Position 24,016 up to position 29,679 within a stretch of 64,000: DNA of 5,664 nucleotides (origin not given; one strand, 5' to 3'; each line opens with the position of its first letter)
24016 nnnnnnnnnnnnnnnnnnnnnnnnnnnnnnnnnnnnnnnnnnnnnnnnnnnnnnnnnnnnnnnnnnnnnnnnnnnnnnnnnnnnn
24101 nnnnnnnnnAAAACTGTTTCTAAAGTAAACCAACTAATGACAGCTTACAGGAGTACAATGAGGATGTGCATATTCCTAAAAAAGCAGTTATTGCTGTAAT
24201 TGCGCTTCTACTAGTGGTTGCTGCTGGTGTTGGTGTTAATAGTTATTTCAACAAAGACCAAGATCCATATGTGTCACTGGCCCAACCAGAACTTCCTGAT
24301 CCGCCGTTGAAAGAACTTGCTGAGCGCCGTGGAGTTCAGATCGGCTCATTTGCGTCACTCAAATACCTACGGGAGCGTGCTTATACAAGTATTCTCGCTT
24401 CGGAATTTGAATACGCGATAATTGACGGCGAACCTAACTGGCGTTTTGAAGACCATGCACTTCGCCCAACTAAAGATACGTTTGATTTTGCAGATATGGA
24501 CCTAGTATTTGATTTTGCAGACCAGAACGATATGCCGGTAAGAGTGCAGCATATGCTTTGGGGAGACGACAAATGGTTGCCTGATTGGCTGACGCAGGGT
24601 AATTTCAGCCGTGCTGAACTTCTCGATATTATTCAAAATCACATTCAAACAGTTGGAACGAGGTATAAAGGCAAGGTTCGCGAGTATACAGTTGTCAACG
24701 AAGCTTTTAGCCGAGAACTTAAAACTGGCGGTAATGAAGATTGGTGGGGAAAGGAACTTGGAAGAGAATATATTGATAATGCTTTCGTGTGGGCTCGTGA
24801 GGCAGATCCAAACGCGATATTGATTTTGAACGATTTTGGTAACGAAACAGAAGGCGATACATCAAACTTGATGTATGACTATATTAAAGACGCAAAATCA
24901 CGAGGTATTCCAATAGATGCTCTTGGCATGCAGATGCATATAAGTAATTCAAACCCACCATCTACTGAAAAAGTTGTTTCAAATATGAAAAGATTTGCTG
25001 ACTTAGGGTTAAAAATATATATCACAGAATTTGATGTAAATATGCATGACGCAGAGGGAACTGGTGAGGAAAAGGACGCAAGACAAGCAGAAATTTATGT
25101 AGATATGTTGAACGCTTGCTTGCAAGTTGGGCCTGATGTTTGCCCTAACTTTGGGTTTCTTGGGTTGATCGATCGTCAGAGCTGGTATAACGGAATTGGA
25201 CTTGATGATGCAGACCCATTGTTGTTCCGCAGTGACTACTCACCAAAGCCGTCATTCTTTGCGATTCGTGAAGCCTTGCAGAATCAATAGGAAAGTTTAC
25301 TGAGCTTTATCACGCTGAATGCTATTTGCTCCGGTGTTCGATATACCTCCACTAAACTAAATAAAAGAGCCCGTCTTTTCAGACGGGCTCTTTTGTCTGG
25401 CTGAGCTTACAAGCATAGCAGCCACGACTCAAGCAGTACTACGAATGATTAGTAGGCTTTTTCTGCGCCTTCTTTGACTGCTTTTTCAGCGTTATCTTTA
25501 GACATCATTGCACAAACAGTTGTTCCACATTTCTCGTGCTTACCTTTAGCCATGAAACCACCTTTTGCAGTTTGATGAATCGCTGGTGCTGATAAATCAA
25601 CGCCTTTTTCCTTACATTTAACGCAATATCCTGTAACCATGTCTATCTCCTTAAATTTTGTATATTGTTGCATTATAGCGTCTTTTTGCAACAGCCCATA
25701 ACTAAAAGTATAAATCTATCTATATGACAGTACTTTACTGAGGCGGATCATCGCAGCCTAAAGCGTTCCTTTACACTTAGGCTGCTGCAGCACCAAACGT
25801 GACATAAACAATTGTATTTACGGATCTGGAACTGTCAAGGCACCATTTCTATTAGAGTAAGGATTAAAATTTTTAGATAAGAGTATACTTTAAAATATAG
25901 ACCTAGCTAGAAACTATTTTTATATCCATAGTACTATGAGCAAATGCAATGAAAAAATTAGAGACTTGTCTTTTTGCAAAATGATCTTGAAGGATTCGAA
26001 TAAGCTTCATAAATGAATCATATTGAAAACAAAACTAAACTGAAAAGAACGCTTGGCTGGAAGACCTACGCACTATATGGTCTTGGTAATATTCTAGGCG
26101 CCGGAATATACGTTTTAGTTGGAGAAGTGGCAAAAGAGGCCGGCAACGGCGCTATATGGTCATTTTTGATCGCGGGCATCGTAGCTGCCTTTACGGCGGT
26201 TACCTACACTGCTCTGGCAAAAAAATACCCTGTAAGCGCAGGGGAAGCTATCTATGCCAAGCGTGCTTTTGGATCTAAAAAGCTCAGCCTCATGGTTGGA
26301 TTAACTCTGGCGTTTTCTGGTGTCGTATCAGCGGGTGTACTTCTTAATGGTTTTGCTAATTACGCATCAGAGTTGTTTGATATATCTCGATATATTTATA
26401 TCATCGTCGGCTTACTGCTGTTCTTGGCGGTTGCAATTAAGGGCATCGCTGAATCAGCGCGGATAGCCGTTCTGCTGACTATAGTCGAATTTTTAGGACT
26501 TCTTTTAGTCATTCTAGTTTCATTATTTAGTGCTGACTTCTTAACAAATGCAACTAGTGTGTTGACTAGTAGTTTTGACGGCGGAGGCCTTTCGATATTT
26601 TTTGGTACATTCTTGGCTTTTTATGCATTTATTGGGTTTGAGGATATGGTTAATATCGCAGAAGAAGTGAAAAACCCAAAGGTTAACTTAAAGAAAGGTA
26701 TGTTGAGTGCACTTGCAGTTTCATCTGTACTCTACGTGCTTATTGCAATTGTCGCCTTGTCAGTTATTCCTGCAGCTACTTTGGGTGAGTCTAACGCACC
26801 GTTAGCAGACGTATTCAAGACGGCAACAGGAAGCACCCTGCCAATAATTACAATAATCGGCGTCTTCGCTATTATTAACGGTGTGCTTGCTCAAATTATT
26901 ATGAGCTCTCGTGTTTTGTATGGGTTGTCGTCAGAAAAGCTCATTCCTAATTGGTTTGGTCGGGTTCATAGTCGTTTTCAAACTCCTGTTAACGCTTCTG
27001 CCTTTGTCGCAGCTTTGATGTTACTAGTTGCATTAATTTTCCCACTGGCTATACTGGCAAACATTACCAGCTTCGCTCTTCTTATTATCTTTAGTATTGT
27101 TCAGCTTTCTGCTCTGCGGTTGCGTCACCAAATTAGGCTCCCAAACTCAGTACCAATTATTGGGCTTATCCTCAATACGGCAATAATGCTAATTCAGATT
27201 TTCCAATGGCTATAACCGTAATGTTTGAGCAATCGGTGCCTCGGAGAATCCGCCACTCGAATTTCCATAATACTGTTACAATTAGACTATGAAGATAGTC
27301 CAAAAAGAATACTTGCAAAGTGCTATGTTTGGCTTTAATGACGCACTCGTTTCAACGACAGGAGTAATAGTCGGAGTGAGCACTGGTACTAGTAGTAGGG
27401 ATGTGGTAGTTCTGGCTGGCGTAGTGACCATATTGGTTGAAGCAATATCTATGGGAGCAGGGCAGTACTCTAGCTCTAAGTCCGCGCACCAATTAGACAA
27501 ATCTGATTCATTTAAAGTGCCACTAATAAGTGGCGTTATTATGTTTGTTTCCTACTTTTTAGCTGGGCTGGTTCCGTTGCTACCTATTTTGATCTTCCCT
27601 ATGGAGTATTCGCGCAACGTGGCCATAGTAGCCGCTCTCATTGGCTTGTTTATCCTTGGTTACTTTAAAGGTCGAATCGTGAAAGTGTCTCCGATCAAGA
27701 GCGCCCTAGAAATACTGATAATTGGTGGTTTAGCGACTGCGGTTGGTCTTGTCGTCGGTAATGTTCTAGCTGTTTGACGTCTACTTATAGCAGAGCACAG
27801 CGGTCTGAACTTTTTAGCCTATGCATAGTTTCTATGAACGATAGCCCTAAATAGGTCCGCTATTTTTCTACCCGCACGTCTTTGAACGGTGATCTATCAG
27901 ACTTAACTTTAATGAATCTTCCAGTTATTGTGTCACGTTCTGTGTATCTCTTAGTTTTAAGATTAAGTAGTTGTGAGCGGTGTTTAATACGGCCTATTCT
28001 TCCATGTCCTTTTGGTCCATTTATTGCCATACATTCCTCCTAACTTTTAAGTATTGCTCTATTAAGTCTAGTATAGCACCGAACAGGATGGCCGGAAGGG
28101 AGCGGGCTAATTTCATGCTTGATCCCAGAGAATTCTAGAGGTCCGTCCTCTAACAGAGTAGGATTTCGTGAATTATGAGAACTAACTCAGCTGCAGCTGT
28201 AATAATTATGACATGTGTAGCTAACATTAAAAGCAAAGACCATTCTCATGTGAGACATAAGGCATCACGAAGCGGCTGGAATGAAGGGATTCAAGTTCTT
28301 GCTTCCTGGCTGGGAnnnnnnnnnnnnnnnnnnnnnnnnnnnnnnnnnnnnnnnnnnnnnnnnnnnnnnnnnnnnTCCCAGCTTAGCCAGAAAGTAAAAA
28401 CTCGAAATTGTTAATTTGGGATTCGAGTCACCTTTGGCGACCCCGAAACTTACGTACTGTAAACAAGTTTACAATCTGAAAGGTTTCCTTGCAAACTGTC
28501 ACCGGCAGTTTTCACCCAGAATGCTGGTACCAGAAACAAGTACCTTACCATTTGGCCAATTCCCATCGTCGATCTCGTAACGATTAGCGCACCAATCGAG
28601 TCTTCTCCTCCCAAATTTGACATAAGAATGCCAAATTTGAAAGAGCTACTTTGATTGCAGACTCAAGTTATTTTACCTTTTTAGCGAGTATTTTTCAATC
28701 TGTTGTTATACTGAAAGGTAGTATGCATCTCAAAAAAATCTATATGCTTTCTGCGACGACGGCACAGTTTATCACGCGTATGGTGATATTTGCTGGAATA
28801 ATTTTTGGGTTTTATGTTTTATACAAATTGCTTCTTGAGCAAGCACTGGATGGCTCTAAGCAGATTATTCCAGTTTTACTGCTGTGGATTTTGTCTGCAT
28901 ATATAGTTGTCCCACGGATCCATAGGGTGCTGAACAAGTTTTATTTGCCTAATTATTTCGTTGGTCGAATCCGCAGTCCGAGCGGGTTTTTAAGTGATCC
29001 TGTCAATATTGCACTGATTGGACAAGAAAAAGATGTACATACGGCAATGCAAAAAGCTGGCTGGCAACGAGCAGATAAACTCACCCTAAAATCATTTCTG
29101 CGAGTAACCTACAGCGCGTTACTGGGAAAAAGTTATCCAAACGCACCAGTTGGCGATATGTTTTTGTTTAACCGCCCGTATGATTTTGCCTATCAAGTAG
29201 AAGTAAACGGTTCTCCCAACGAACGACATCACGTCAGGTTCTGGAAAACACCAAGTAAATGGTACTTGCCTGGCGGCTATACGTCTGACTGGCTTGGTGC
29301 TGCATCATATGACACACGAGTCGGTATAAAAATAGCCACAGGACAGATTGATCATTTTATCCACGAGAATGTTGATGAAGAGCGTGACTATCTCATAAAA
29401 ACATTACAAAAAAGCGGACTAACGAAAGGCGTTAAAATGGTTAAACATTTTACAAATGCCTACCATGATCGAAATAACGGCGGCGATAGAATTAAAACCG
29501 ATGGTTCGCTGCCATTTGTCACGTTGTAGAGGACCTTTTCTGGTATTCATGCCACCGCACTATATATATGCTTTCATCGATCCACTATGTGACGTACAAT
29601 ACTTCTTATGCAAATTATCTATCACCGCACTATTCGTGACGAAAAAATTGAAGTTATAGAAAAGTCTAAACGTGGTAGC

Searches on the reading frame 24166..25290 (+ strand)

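Call 3: search_protein_families(library=ncbifam, proteins=[window:24166-25290:+], max_evalue=0.001)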
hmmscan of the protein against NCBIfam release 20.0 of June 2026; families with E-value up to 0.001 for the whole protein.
window:24166-25290:+ (374 aa): 1 family
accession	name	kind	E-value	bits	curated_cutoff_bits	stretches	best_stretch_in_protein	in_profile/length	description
NF041944.1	Xylase_Ferestase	equivalog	3.5e-30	104.8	1200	1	85-369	36-336/694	bifunctional endo-1,4-beta-xylanase/feruloyl esterase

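Call 4: search_protein_families(library=pfam, proteins=[window:24166-25290:+], max_evalue=0.001)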
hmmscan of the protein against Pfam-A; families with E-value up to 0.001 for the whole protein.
window:24166-25290:+ (374 aa): 1 family
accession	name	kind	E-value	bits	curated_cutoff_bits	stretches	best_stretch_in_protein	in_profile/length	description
PF00331.26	Glyco_hydro_10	-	3.4e-74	250.3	22.1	1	48-369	2-310/311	Glycosyl hydrolase family 10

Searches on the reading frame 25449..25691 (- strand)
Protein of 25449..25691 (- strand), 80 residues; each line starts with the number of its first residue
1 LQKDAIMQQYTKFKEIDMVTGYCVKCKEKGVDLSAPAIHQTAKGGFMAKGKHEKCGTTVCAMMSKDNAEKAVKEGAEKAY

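Call 94: search_protein_families(library=pfam, proteins=[window:25449-25691:-], max_evalue=0.001)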
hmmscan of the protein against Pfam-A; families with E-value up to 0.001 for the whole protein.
window:25449-25691:- (80 aa): 1 family
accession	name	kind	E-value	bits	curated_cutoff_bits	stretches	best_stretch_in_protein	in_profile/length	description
PF18930.5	DUF5679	-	1.3e-06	28.9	27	1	22-62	1-40/40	Domain of unknown function (DUF5679)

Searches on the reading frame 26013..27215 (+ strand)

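Call 28: search_protein_families(library=pfam, proteins=[window:26013-27215:+], max_evalue=0.0001)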
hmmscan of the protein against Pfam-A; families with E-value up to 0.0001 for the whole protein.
window:26013-27215:+ (400 aa): 3 families
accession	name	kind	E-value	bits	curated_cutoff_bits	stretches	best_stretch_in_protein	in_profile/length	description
PF13520.12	AA_permease_2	-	2.6e-41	142.4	27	1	14-378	1-381/427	Amino acid permease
PF00324.27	AA_permease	-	9.1e-35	120.7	24.6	1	22-379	5-390/470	Amino acid permease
PF03845.19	Spore_permease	-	1.4e-08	34.4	23.4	1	27-298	15-278/321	Spore germination protein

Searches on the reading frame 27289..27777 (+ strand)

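Call 28: search_protein_families(library=pfam, proteins=[window:27289-27777:+], max_evalue=0.0001)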
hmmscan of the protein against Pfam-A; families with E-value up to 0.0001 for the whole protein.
window:27289-27777:+ (162 aa): 1 family
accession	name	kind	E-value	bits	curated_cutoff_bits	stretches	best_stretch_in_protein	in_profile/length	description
PF01988.24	VIT1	-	2.5e-30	106.3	28.1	2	69-157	124-213/214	VIT family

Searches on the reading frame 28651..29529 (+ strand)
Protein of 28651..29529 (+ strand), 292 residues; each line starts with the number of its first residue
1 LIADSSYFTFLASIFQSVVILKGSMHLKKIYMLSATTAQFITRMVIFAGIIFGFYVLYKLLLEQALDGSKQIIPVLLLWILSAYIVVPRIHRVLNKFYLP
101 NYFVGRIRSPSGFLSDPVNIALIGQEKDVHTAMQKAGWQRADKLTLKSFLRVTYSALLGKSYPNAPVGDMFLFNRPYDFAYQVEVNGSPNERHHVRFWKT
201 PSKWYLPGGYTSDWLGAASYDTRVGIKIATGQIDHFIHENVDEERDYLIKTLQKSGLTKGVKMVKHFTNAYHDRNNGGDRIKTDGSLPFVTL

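Call 28: search_protein_families(library=pfam, proteins=[window:28651-29529:+], max_evalue=0.0001)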
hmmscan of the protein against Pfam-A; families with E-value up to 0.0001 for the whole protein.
window:28651-29529:+ (292 aa): 1 family
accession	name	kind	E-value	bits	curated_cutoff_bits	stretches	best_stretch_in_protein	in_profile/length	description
PF14067.11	LssY_C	-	1.6e-64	217.4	25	1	98-286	3-187/188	LssY C-terminus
